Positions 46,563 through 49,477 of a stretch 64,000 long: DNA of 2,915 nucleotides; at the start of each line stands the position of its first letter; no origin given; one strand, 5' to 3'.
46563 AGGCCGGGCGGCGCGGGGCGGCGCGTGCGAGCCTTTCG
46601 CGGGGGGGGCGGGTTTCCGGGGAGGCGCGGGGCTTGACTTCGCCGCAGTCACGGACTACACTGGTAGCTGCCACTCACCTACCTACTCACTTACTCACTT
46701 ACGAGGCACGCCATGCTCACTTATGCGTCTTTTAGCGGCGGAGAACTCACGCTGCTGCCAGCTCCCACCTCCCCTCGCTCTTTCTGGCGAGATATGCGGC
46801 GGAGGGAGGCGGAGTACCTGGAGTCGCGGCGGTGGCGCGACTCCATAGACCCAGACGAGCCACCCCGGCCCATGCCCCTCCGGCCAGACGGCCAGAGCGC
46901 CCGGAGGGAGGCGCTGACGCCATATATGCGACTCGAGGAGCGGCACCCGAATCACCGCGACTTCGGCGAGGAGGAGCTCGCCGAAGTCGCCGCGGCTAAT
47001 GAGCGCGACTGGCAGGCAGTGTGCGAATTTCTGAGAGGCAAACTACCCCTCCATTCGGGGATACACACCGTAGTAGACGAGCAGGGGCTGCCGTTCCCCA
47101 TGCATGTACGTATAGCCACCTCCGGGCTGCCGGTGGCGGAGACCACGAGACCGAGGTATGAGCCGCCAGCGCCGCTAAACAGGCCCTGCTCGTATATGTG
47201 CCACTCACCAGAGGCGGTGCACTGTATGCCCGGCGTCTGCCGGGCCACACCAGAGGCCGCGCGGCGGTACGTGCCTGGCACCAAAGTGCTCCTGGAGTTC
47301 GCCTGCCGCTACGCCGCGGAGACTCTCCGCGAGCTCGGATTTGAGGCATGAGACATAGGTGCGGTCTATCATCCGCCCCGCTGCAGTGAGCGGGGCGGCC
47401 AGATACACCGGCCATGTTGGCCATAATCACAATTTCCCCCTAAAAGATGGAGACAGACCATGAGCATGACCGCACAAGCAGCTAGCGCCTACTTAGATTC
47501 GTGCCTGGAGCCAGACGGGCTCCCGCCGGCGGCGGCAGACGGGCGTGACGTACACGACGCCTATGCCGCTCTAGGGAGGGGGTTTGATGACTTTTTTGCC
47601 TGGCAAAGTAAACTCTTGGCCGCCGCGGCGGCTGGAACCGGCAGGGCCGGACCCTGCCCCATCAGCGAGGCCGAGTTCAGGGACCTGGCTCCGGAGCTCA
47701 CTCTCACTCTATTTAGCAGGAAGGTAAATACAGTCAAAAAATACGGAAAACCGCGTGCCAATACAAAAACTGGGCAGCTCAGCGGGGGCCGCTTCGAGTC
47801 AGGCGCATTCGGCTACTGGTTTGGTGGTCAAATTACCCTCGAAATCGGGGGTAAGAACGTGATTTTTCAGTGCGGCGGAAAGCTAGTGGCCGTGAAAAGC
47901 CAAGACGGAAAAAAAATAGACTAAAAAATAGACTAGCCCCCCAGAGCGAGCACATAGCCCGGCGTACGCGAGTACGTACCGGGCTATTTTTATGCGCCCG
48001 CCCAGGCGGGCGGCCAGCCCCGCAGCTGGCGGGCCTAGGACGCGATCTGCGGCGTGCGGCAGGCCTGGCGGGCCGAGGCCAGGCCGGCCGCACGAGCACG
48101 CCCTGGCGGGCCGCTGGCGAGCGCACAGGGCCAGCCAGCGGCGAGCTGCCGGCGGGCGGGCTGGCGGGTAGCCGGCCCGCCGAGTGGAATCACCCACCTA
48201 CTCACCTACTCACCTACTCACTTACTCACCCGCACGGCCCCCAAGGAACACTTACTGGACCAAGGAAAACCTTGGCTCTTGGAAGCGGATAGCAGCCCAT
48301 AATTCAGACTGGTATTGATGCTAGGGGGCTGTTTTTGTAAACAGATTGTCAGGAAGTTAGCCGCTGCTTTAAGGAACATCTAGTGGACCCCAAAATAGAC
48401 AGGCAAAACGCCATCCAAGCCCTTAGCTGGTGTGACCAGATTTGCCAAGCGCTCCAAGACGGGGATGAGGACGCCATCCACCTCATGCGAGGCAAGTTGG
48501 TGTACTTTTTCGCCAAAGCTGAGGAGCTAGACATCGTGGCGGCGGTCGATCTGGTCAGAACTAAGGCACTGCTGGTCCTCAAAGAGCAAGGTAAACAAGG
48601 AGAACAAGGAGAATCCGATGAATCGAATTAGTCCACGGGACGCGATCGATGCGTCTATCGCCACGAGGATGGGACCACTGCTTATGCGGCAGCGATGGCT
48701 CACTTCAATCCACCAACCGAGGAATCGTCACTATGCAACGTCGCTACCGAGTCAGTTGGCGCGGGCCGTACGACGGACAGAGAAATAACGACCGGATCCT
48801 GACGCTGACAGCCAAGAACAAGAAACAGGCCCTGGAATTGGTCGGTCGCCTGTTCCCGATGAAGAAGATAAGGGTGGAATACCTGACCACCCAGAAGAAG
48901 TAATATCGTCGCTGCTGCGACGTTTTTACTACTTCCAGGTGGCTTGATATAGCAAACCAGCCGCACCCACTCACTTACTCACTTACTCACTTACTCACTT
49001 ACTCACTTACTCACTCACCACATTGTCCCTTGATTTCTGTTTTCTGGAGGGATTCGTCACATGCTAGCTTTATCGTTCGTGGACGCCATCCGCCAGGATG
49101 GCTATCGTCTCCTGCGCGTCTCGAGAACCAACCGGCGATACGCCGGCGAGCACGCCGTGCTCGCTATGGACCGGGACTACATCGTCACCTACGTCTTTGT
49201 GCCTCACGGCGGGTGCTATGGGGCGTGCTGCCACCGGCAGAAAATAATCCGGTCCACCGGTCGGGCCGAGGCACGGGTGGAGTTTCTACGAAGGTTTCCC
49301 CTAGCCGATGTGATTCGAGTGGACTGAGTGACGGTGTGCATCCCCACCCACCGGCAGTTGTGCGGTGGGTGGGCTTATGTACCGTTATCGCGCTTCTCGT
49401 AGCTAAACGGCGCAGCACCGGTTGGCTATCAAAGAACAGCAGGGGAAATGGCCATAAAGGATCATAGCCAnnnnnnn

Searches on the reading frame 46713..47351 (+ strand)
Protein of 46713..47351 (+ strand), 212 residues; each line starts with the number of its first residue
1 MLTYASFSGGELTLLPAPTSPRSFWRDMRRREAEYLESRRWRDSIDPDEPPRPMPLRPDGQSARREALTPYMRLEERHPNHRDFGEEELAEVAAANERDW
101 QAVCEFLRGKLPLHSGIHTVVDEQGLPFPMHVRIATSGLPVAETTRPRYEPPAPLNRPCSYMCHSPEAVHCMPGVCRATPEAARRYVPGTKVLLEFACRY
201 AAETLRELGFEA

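Call 11: search_protein_families(library=phrogs, proteins=[window:46713-47351:+], max_evalue=0.01)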
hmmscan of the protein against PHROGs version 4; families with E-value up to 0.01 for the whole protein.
window:46713-47351:+ (212 aa): 0 families

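Call 13: search_protein_families(library=pfam, proteins=[window:46713-47351:+], max_evalue=1)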
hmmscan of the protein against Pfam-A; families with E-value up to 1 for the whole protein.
window:46713-47351:+ (212 aa): 0 families

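Call 22: find_related_loci(query=window:46713-47351:+, collection=viral_contigs, flank=6000)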
Query window:46713-47351:+ (212 aa) in viral_contigs; peptide patterns used: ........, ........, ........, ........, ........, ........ (x = any residue, [..] = any of these).
1 stretches matched a pattern, but none encodes a relative of the query by tblastn (E <= 1e-3).

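Call 23: find_encoding_contigs(protein=window:46713-47351:+, flank=3000, max_places=6)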
Protein window:46713-47351:+ (212 aa): 5 contigs read that carry it; 2 places shown.
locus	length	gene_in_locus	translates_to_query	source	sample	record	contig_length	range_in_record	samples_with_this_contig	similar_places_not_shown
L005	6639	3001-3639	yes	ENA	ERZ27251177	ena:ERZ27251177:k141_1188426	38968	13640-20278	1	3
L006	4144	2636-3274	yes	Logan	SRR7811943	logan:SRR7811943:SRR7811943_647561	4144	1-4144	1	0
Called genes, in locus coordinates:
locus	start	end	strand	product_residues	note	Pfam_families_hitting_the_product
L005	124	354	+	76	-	-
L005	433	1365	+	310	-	PF00239:Resolvase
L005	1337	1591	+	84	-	-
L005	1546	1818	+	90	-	-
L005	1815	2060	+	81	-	-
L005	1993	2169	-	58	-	-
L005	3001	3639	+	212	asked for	-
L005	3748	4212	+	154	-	-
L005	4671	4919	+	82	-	-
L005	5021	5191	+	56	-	-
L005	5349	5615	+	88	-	-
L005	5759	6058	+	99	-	-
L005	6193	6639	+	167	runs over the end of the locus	-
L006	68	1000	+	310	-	PF00239:Resolvase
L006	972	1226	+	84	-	-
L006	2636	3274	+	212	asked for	-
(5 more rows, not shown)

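Call 25: find_homologous_proteins(query=window:46713-47351:+, max_evalue=0.001)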
Query window:46713-47351:+ (212 aa): 1 proteins with E <= 0.001 among 1291 candidates.
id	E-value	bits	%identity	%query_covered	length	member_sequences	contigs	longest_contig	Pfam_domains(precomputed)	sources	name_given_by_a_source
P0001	1.8e-141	487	100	100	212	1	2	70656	-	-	-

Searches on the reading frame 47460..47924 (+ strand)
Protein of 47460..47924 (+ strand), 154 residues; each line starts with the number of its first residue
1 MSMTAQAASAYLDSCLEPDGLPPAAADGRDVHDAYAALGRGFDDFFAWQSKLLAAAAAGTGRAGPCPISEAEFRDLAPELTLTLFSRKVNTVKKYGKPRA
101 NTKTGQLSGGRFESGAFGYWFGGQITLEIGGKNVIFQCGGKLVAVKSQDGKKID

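Call 11: search_protein_families(library=phrogs, proteins=[window:47460-47924:+], max_evalue=0.01)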
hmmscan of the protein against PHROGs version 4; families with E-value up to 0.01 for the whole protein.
window:47460-47924:+ (154 aa): 0 families

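Call 13: search_protein_families(library=pfam, proteins=[window:47460-47924:+], max_evalue=1)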
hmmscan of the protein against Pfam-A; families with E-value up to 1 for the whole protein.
window:47460-47924:+ (154 aa): 1 family
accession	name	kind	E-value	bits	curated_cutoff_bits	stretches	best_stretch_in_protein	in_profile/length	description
PF18050.6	Cyclophil_like2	-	0.13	12.8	22.7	1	74-127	19-74/115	Cyclophilin-like family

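Call 85: find_homologous_proteins(query=window:47460-47924:+, max_evalue=0.001)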
Query window:47460-47924:+ (154 aa): 3 proteins with E <= 0.001 among 351 candidates.
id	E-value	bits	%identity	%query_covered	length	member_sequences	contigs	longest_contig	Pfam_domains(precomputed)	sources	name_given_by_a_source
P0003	5.8e-98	343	100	100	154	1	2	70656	-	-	-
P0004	2.1e-40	156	59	88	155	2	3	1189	-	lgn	-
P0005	2.0e-36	143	51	91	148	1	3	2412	-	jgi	jgi:hypothetical protein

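Call 86: find_encoding_contigs(protein=P0004, flank=3000, max_places=5)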
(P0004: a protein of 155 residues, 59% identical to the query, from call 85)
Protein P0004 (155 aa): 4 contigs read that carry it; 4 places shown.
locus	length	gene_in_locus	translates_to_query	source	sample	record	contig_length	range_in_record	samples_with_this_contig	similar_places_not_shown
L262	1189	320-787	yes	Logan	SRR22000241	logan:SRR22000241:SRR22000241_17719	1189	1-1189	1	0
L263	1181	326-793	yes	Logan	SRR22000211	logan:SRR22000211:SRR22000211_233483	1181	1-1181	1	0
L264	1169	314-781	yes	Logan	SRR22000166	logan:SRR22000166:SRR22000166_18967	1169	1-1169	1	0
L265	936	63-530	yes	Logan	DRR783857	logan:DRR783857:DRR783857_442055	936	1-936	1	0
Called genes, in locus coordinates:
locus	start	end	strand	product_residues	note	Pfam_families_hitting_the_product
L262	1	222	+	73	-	?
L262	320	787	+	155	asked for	-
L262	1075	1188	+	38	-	?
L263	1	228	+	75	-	?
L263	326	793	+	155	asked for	-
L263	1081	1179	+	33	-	?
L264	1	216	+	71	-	?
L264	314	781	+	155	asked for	-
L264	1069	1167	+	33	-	?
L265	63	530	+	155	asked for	-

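Call 87: find_encoding_contigs(protein=P0005, flank=3000, max_places=5)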
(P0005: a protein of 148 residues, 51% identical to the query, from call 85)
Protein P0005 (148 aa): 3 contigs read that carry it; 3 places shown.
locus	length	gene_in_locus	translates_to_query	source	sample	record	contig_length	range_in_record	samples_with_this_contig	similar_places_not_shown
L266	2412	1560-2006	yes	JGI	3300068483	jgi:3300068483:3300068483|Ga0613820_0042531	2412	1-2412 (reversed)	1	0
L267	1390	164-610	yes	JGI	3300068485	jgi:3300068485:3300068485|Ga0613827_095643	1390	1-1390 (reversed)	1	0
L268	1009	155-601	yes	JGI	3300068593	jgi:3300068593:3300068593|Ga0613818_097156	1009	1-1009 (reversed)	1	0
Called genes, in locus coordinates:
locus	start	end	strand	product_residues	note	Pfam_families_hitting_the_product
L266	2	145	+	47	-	?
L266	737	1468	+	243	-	-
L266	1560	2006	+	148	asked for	-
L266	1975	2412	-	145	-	?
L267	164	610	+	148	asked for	-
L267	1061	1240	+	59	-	-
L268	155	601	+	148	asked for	-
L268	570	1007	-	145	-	?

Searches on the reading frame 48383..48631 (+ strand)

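Call 11: search_protein_families(library=phrogs, proteins=[window:48383-48631:+], max_evalue=0.01)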
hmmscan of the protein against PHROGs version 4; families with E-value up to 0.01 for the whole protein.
window:48383-48631:+ (82 aa): 0 families

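Call 13: search_protein_families(library=pfam, proteins=[window:48383-48631:+], max_evalue=1)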
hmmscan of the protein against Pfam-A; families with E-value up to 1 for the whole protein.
window:48383-48631:+ (82 aa): 1 family
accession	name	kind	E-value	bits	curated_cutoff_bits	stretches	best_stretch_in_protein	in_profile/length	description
PF21979.2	Hfq_1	-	0.13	12.8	27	1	13-41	30-58/61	Hfq related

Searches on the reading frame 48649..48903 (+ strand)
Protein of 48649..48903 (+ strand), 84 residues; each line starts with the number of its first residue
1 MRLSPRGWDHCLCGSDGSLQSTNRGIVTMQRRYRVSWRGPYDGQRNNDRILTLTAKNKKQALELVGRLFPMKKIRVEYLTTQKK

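Call 11: search_protein_families(library=phrogs, proteins=[window:48649-48903:+], max_evalue=0.01)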
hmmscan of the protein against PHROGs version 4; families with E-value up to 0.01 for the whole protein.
window:48649-48903:+ (84 aa): 0 families

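Call 13: search_protein_families(library=pfam, proteins=[window:48649-48903:+], max_evalue=1)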
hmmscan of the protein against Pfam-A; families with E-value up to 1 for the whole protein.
window:48649-48903:+ (84 aa): 1 family
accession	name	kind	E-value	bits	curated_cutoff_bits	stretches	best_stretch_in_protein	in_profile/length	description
PF19980.4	DUF6416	-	0.044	14.7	27.1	1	16-47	50-81/100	Family of unknown function (DUF6416)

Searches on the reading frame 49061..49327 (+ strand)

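Call 11: search_protein_families(library=phrogs, proteins=[window:49061-49327:+], max_evalue=0.01)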
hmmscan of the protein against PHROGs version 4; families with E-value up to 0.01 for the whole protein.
window:49061-49327:+ (88 aa): 0 families

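Call 13: search_protein_families(library=pfam, proteins=[window:49061-49327:+], max_evalue=1)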
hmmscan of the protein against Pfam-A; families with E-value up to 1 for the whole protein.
window:49061-49327:+ (88 aa): 1 family
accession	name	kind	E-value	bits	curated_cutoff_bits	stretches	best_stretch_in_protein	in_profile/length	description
PF17660.6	BTRD1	-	0.15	12.5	23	1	7-29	19-45/50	Polyglycine hydrolase-like, structural repeat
